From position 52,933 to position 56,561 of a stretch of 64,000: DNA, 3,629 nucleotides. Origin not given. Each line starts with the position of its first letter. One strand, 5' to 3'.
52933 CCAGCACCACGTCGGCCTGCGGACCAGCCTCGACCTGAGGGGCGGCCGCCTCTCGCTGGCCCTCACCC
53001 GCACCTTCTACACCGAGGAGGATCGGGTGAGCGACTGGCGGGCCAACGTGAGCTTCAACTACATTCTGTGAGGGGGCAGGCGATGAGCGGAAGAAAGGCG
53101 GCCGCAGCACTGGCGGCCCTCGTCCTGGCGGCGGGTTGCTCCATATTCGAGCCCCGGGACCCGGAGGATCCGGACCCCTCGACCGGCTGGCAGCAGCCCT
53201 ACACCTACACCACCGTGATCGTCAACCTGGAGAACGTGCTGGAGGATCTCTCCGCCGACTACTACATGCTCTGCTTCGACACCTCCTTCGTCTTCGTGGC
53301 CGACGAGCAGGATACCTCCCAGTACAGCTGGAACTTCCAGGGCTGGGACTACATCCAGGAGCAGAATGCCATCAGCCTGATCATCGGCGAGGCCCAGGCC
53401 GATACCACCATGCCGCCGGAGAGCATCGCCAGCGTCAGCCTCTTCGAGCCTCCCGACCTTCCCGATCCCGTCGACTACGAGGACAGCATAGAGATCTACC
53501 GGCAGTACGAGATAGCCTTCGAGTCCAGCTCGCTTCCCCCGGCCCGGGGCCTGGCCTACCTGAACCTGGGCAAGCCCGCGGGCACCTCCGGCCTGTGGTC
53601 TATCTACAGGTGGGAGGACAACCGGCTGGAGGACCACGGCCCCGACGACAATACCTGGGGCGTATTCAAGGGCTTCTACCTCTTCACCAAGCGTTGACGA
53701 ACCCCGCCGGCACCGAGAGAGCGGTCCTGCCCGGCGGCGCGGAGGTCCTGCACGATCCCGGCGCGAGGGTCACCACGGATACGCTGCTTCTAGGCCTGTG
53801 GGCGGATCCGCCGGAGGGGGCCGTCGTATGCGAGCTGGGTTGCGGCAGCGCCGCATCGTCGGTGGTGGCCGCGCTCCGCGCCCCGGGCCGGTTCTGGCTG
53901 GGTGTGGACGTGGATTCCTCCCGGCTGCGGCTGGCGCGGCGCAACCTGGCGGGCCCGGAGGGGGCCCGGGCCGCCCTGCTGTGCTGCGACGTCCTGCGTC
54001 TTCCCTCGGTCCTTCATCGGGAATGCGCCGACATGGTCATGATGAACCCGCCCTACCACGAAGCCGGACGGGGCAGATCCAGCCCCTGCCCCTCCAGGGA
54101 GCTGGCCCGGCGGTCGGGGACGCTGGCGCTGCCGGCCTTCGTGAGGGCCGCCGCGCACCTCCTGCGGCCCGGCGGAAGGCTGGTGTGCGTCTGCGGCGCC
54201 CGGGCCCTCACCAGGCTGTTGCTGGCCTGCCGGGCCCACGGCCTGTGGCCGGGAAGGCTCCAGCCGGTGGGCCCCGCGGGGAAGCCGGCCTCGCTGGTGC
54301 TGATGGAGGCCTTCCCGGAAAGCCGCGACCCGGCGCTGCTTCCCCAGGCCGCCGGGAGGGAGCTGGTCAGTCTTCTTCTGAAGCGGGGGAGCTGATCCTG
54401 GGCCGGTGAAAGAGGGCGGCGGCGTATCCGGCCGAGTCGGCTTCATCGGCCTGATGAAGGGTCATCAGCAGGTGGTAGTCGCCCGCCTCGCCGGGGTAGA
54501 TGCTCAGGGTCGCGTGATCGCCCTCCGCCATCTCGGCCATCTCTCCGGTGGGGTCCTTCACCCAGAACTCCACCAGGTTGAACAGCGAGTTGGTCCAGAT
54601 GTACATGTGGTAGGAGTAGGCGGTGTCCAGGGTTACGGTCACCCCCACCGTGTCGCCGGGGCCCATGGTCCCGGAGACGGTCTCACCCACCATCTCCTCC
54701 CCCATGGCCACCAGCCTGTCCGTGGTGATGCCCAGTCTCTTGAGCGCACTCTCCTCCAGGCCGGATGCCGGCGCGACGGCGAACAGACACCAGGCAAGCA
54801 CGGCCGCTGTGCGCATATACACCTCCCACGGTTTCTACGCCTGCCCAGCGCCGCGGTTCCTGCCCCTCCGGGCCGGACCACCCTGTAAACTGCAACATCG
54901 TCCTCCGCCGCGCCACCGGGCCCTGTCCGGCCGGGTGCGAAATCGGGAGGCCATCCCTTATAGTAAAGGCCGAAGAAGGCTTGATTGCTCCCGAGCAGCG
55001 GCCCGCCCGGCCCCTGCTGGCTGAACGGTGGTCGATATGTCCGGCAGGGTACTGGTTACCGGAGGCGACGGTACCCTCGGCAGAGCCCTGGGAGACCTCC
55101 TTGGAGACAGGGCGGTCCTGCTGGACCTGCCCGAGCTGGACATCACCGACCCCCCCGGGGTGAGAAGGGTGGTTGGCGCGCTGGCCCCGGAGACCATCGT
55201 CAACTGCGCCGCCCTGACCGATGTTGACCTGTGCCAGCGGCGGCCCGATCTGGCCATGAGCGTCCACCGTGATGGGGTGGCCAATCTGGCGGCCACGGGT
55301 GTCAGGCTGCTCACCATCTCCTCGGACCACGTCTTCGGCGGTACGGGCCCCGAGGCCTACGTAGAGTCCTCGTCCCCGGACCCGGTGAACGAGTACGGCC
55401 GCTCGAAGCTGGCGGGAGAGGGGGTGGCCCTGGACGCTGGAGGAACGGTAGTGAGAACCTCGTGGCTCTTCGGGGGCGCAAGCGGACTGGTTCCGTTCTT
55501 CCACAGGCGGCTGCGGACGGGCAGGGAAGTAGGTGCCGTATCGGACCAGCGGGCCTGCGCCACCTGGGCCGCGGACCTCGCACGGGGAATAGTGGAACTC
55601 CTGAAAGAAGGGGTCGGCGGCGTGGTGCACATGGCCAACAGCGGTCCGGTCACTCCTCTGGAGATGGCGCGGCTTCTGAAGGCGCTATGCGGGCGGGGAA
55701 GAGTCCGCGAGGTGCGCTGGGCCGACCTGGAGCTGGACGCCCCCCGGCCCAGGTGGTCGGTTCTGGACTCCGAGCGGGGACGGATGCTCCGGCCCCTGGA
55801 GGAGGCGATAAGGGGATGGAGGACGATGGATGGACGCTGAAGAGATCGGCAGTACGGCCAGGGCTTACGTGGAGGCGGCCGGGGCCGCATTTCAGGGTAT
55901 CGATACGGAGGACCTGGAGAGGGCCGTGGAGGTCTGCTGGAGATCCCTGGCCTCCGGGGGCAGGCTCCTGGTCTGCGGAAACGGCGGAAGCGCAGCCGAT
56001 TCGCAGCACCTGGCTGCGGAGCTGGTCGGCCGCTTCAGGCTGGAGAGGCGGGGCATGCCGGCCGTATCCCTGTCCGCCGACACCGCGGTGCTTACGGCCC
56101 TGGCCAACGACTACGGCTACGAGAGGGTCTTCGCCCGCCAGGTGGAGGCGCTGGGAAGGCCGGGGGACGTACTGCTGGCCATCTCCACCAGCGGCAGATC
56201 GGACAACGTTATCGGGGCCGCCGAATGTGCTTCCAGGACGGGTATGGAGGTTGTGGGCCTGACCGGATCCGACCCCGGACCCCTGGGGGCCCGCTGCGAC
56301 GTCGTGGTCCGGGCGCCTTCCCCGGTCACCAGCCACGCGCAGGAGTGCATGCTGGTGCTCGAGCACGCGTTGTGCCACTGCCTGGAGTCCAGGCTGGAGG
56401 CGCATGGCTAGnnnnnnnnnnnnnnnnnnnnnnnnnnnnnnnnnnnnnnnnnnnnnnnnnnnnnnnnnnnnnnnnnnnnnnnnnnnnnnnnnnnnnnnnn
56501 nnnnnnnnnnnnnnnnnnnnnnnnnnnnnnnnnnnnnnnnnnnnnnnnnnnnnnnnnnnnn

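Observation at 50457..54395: rsmA-OMP-lipoprotein-methyltransferase module with stop/start overlaps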

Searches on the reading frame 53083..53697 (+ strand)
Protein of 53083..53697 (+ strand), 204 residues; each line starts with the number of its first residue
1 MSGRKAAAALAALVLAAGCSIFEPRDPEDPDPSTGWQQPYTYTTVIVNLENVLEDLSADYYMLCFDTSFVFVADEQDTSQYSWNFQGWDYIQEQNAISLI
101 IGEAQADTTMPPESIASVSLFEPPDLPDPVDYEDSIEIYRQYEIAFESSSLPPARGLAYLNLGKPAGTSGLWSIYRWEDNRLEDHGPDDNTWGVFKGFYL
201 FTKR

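Call 4: search_protein_families(library=pfam, proteins=[window:53083-53697:+], max_evalue=0.1)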
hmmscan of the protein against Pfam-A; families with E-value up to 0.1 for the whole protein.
window:53083-53697:+ (204 aa): 0 families

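Call 6: search_protein_families(library=ncbifam, proteins=[window:53083-53697:+], max_evalue=0.1)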
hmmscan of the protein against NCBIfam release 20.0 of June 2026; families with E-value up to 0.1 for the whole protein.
window:53083-53697:+ (204 aa): 0 families

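Call 8: find_homologous_proteins(query=window:53083-53697:+)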
Query window:53083-53697:+ (204 aa): 11 proteins with E <= 0.001 among 3178 candidates.
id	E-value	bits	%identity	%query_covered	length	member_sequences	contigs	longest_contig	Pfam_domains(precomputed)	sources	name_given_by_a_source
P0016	1.4e-118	412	88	100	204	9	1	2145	-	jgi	-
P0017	9.4e-118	409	86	100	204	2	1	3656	-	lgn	-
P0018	1.3e-84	301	67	100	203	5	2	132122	-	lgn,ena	-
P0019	1.2e-75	272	66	91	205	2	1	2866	-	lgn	-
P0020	3.0e-73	264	59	96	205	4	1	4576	-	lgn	-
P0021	6.3e-40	155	42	89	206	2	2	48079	-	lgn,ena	-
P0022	5.1e-37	146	41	80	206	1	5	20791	-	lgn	-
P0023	1.9e-36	144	44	92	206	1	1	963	-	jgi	jgi:hypothetical protein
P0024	2.8e-36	143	41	94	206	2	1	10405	-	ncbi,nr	ncbi:MAG: hypothetical protein JXR55_08575 [Candidatus Fermentibacteraceae bacterium]|nr:hypothetica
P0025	7.3e-35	139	41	96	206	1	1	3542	-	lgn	-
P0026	5.1e-28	116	38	82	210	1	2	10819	-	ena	-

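Call 44: search_solved_structures(query=A2, max_evalue=10, show_alignments=2)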
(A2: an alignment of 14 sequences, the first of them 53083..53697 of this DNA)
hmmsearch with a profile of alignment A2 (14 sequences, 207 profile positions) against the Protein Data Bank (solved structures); distinct sequences matched with E-value up to 10: 0.

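Call 45: search_protein_families(library=pfam, proteins=[window:53083-53697:+, P0021, P0026], max_evalue=10)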
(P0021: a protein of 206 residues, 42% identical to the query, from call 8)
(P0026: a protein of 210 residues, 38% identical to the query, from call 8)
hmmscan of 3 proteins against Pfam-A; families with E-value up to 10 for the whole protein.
window:53083-53697:+ (204 aa): 1 family
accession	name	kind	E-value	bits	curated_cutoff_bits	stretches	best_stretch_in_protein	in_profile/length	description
PF07370.16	DUF1489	-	0.11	12.7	25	1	46-113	64-127/138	Protein of unknown function (DUF1489)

P0021 (206 aa): 0 families

P0026 (210 aa): 0 families

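Call 56: find_homologous_proteins(query=A6, max_evalue=0.001)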
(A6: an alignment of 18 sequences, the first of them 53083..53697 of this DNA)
Query A6 (18 sequences) (204 aa, profile of the alignment): 33 proteins with E <= 0.001 among 8000 candidates.
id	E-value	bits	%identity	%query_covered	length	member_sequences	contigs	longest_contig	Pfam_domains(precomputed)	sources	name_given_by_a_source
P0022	1.3e-84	301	41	80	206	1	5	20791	-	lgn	-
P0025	7.7e-82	292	41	96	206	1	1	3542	-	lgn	-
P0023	1.4e-81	291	44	92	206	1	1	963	-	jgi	jgi:hypothetical protein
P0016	8.5e-80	285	88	100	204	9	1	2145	-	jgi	-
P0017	7.9e-78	279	86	100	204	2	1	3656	-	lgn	-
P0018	4.0e-72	260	67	100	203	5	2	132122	-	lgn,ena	-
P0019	1.5e-71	258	66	91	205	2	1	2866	-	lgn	-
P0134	2.0e-48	183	24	94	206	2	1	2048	-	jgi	jgi:hypothetical protein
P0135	3.2e-41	159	27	87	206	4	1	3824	-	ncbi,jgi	-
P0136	3.4e-40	156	25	95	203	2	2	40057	-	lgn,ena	-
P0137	4.6e-40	155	24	94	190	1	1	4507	-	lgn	-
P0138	9.5e-40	154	23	78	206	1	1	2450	-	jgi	jgi:hypothetical protein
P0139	8.6e-39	151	25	96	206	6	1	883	-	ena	-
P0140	1.2e-38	151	31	30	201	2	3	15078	-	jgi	jgi:hypothetical protein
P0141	7.1e-37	145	27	96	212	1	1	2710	-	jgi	jgi:hypothetical protein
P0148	1.2e-13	69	53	7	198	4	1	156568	-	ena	-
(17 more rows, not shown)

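Call 63: predict_structure(alignment_id=A7)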
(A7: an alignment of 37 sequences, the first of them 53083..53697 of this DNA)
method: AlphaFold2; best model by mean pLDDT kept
length: 204 residues; sequences in the alignment: 37
mean_pLDDT: 85.9   pTM: 0.79
mean pLDDT of the five models: 85.9, 85.1, 85.0, 81.3, 77.9
residues with pLDDT >= 90: 134; 70-90: 38; 50-70: 11; < 50: 21
segments of 3 or more residues with pLDDT < 50: 1-6, 10-23
pLDDT, mean of each block of 10 residues (from residue 1): 48 46 57 82 95 94 96 94 91 96 90 90 93 93 93 96 83 97 91 95 78
secondary structure, 60 per line:
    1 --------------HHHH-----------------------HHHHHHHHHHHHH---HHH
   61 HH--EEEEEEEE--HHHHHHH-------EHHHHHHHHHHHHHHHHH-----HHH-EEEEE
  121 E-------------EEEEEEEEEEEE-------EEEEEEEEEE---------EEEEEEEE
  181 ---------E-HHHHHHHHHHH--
elements in order: H15-18 H42-54 H58-62 E65-72 H75-81 H90-106 E116-121 E135-146 E154-163 E173-180 H192-202

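Call 71: find_encoding_contigs(protein=P0148, flank=8000, max_places=1)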
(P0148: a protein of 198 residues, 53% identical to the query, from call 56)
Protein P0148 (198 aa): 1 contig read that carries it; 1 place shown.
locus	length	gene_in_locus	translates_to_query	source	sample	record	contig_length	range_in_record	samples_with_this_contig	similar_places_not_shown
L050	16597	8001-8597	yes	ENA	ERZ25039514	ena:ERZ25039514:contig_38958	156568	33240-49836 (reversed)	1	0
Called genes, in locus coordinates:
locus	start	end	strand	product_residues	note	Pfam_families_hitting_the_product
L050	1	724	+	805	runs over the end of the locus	PF01364:Peptidase_C25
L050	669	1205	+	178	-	-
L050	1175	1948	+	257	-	PF10342:Kre9_KNH (faint), PF17936:Big_6 (faint), PF17957:Big_7 (faint)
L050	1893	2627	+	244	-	PF10342:Kre9_KNH (faint), PF17957:Big_7 (weak), PF18962:Por_Secre_tail (weak)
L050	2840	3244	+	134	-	PF17319:DUF5362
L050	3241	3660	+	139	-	-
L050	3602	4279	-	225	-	-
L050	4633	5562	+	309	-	PF00398:RrnaAD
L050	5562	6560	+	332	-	-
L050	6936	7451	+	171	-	-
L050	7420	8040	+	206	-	-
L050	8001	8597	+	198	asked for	-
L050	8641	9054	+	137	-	-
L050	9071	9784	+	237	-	PF03740:PdxJ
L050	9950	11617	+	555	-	PF21760:SecD_1st, PF22599:SecDF_P1_head, PF02355:SecD_SecF_C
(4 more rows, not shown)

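Call 72: find_encoding_contigs(protein=P0136, flank=8000, max_places=1)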
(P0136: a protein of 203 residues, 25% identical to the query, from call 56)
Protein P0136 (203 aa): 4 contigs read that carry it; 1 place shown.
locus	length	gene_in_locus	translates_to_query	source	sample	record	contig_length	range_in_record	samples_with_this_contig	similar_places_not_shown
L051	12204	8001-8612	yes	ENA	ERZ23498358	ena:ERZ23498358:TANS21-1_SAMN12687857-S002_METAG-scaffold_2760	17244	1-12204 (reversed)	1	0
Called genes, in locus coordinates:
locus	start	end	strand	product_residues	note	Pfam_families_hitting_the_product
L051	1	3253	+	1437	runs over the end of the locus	PF01364:Peptidase_C25, PF17936:Big_6 (faint), PF15418:DUF4625 (faint), PF24062:DUF7362 (faint), PF10342:Kre9_KNH (weak), PF17957:Big_7 (weak), PF18962:Por_Secre_tail (faint)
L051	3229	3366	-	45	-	-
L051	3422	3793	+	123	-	PF17319:DUF5362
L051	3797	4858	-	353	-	-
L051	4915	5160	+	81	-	-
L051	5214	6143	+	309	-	PF00398:RrnaAD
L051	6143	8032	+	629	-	-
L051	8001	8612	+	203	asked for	-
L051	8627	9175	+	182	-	-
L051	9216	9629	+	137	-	-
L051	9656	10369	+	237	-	PF03740:PdxJ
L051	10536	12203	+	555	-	PF21760:SecD_1st, PF22599:SecDF_P1_head, PF02355:SecD_SecF_C, PF03176:MMPL (weak)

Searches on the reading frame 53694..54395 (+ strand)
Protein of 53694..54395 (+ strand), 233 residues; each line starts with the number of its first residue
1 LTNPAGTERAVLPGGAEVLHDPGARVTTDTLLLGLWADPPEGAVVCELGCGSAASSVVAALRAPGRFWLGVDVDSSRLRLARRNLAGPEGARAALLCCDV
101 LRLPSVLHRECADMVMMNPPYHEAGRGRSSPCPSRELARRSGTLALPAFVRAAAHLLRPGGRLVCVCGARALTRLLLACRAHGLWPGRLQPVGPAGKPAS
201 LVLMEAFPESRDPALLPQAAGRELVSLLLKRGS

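Call 4: search_protein_families(library=pfam, proteins=[window:53694-54395:+], max_evalue=0.1)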
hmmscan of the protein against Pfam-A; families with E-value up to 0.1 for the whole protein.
window:53694-54395:+ (233 aa): 9 families
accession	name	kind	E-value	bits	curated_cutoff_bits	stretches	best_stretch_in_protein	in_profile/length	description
PF05175.20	MTS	-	1.3e-08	35.1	23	1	38-167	30-140/170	Methyltransferase small domain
PF13649.12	Methyltransf_25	-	7.8e-07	30.1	27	1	45-118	1-72/97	Methyltransferase domain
PF13847.12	Methyltransf_31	-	1.8e-06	28.2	27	1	42-164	4-108/145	Methyltransferase domain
PF08241.18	Methyltransf_11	-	0.00011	23.2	21.2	1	47-118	2-67/95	Methyltransferase domain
PF02390.23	Methyltransf_4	-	0.0012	18.8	24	1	43-111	3-72/173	Putative methyltransferase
PF08242.18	Methyltransf_12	-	0.008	17.3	30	0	47-96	2-51/98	Methyltransferase domain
PF24675.1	NpmA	-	0.02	14.7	60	1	43-120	25-105/214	16S rRNA (adenine(1408)-N(1))-methyltransferase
PF06325.19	PrmA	-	0.038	13.9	22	1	39-92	159-211/296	Ribosomal protein L11 methyltransferase (PrmA)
PF02384.22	N6_Mtase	-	0.081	12.7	20.4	1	67-124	79-138/311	N-6 DNA Methylase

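Call 6: search_protein_families(library=ncbifam, proteins=[window:53694-54395:+], max_evalue=0.1)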
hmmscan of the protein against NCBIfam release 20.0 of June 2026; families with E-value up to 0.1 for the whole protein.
window:53694-54395:+ (233 aa): 14 families
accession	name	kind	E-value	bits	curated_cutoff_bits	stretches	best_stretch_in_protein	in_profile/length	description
NF047853.1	tRm6a37MtseTrmN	equivalog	5.4e-12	46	350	1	20-175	21-176/244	tRNA(1)(Val) (adenine(37)-N(6))-methyltransferase TrmN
TIGR03534.1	RF_mod_PrmC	equivalog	1.2e-08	34.7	199.1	1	28-170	73-222/253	peptide chain release factor N(5)-glutamine methyltransferase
NF043040.1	corrin_prot_MT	hypoth_equivalog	8e-05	22.2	180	1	41-117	41-116/216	corrinoid protein-associated methyltransferase CpaM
TIGR03704.1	PrmC_rel_meth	equivalog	0.00014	21.3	248.8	1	42-184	87-233/251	putative protein N(5)-glutamine methyltransferase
TIGR03533.1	L3_gln_methyl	equivalog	0.00094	18.6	229.7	1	38-169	118-253/284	50S ribosomal protein L3 N(5)-glutamine methyltransferase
TIGR00536.1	hemK_fam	subfamily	0.0013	17.9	115.5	1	44-168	117-245/286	HemK family protein methyltransferase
NF001080.0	PRK00121.2-2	equivalog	0.0016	17.7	132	1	42-107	47-112/224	tRNA (guanosine(46)-N7)-methyltransferase TrmB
NF011529.0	PRK14968.1-3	equivalog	0.0029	17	162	1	29-121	22-108/198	putative methyltransferase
NF045667.1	MTase_DVU1556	equivalog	0.0037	16.7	155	1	22-116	5-89/213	DVU_1556 family methyltransferase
NF047649.1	MTase_UXPK_star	exception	0.0088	15.1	460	1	42-92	78-129/283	methyltransferase/UXPK-star double selenoprotein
NF007023.0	PRK09489.1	equivalog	0.011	15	295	1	30-124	186-274/342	16S rRNA (guanine(1207)-N(2))-methyltransferase RsmC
NF041537.1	ArsM_AhpD_UU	exception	0.02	13.7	510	0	41-117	76-151/345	arsenite methyltransferase/AhpD domain selenoprotein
TIGR02469.1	CbiT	equivalog_domain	0.022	15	78.3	1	39-99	17-77/124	precorrin-6Y C5,15-methyltransferase (decarboxylating) subunit CbiT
TIGR00091.1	TIGR00091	equivalog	0.04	13.3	112.65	1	43-112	18-89/194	tRNA (guanosine(46)-N7)-methyltransferase TrmB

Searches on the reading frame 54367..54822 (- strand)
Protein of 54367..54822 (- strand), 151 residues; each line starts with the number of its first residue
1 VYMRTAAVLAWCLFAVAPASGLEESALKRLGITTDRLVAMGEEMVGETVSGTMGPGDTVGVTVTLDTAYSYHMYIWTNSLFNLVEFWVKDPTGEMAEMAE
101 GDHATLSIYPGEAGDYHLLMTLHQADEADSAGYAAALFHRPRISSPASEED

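Call 4: search_protein_families(library=pfam, proteins=[window:54367-54822:-], max_evalue=0.1)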
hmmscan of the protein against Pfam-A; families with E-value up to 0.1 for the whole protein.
window:54367-54822:- (151 aa): 0 families

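Call 6: search_protein_families(library=ncbifam, proteins=[window:54367-54822:-], max_evalue=0.1)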
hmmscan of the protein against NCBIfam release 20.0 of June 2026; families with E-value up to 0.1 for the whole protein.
window:54367-54822:- (151 aa): 0 families

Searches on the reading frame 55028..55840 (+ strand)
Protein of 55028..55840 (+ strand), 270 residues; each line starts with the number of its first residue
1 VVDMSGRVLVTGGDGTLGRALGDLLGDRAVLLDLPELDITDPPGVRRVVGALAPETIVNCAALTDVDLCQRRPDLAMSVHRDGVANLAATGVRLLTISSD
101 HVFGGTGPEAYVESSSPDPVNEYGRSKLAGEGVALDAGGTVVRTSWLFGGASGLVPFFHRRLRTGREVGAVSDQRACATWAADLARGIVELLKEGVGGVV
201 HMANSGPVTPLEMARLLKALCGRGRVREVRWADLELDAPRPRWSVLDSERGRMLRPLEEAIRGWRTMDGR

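Call 70: search_protein_families(library=pfam, proteins=[window:55028-55840:+], max_evalue=0.001)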
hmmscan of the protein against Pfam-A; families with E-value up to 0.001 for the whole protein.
window:55028-55840:+ (270 aa): 3 families
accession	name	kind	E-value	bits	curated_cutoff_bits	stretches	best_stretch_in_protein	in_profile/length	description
PF04321.23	RmlD_sub_bind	-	3.6e-52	177.7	27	1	7-253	2-265/287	RmlD substrate binding domain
PF01370.27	Epimerase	-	2e-15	57.3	20.9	1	8-194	1-227/240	NAD dependent epimerase/dehydratase family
PF16363.11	GDP_Man_Dehyd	-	4.1e-10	40.1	27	1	34-132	56-162/332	GDP-mannose 4,6 dehydratase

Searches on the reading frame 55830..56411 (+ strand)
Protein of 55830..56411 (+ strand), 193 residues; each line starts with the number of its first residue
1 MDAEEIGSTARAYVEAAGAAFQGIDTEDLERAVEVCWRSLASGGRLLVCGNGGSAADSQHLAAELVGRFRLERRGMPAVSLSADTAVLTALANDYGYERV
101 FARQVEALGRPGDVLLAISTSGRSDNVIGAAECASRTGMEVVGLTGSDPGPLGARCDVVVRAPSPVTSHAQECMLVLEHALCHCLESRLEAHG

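Call 70: search_protein_families(library=pfam, proteins=[window:55830-56411:+], max_evalue=0.001)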
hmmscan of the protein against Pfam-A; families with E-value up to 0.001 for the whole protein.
window:55830-56411:+ (193 aa): 2 families
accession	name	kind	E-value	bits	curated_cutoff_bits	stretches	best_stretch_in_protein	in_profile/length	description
PF13580.11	SIS_2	-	7.1e-31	107.5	27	1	22-146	11-138/138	SIS domain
PF01380.27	SIS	-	5.6e-08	33.1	25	1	104-168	46-110/131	SIS domain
